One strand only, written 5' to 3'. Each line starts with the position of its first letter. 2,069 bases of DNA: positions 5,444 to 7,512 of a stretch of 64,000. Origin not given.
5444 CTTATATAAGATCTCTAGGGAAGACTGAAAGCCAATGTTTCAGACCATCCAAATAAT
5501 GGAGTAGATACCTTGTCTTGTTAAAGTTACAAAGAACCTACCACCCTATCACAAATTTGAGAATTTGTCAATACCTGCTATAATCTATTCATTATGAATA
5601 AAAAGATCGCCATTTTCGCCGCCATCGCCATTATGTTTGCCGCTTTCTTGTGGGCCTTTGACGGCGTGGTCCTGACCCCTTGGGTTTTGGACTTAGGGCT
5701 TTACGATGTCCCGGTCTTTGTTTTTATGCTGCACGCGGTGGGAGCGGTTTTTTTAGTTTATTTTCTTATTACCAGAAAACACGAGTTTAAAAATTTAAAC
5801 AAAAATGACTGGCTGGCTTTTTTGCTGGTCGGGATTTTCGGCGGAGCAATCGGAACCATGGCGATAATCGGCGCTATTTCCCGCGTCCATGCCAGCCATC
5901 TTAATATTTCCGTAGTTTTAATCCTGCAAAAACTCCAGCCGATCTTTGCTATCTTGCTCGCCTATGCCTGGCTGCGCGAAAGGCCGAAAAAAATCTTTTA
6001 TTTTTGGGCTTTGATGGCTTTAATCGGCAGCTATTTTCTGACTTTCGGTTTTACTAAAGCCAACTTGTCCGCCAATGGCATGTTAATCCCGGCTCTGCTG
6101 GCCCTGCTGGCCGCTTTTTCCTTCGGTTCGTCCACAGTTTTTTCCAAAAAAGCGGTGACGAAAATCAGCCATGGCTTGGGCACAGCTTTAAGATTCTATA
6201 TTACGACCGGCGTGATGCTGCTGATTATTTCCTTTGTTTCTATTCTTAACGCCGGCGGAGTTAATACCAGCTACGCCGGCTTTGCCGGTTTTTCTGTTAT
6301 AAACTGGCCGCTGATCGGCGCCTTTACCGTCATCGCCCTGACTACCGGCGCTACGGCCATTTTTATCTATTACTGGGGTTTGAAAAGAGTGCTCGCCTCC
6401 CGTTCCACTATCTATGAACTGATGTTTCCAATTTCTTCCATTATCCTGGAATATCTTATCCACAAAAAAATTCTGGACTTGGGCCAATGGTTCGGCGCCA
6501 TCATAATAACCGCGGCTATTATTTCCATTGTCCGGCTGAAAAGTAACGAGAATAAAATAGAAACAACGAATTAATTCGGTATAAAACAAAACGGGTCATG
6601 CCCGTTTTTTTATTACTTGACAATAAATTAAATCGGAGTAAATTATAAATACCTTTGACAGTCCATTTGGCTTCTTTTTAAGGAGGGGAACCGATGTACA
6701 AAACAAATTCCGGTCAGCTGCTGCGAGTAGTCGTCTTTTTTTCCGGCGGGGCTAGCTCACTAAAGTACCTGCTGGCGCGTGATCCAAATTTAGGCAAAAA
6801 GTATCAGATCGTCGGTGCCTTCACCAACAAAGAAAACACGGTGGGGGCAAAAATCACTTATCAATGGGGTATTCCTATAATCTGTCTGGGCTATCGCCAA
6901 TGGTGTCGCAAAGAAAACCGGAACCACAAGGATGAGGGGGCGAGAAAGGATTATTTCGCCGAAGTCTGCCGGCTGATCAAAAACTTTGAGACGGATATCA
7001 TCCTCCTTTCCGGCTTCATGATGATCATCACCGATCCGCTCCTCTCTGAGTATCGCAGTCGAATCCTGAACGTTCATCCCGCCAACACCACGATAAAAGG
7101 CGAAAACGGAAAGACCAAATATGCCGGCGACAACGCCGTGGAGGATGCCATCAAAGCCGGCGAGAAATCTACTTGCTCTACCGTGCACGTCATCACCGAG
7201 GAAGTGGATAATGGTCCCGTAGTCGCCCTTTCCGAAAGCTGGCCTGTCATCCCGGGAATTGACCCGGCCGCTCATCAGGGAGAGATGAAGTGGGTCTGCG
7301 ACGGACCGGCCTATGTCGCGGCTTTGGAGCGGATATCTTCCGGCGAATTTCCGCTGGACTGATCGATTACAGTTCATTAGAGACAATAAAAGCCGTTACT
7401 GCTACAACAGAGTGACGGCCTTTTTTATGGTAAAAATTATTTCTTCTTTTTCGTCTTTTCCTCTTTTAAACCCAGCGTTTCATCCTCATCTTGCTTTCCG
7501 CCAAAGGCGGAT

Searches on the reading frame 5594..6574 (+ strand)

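Call 25: search_protein_families(library=pfam, proteins=[window:5594-6574:+], max_evalue=0.0001)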
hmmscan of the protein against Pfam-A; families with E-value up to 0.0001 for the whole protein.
window:5594-6574:+ (326 aa): 1 family
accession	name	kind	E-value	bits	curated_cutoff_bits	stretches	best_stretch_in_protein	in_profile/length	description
PF00892.27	EamA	-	3.7e-30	105.4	28.2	2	166-313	3-134/135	EamA-like transporter family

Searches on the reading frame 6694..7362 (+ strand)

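Call 25: search_protein_families(library=pfam, proteins=[window:6694-7362:+], max_evalue=0.0001)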
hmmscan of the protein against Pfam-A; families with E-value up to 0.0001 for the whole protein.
window:6694-7362:+ (222 aa): 1 family
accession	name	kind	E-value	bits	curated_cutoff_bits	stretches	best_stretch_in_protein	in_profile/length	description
PF00551.24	Formyl_trans_N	-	9.2e-22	78.1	26.1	1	11-187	2-158/181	Formyl transferase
